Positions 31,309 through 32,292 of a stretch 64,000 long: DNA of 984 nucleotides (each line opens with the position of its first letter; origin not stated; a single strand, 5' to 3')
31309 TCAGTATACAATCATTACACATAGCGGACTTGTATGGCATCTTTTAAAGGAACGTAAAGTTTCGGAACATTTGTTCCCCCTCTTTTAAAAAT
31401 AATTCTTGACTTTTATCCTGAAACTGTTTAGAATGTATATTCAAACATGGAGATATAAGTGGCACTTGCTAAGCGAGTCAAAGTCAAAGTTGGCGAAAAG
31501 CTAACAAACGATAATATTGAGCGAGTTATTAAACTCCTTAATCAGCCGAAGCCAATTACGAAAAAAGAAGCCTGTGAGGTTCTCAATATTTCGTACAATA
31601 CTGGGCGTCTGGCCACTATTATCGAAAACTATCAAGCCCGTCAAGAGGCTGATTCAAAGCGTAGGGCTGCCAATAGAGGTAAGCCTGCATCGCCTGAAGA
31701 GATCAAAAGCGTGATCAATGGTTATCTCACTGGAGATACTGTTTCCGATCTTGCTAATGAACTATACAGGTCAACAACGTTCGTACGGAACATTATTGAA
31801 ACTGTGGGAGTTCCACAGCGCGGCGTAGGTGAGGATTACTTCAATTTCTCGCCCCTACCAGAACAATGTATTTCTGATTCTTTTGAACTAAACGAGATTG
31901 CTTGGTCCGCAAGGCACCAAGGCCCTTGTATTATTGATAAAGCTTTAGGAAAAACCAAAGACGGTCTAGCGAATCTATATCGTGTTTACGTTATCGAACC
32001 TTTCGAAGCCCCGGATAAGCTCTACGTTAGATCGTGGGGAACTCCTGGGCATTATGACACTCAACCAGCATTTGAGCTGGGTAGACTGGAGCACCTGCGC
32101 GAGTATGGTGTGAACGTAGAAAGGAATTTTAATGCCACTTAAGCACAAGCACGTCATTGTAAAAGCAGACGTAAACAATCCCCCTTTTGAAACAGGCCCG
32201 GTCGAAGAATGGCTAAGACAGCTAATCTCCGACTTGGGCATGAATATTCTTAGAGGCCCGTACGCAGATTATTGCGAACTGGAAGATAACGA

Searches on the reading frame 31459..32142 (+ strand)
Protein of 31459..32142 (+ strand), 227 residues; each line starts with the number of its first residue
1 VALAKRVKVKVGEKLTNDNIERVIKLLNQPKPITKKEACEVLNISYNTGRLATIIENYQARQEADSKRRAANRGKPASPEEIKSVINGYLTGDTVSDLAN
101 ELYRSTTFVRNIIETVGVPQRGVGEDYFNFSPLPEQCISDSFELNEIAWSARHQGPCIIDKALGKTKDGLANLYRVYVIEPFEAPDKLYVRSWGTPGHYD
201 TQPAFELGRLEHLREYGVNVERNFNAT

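Call 17: search_protein_families(library=phrogs, proteins=[window:31459-32142:+], max_evalue=0.001)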
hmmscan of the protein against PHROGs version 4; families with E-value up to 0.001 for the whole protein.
window:31459-32142:+ (227 aa): 2 families
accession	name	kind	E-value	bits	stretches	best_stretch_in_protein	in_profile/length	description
phrog_3611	-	DNA, RNA and nucleotide metabolism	9.8e-42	143.7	1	6-222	3-200/230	helicase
phrog_323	-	transcription regulation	0.00015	22.5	1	23-118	56-137/319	transcriptional regulator, D5-like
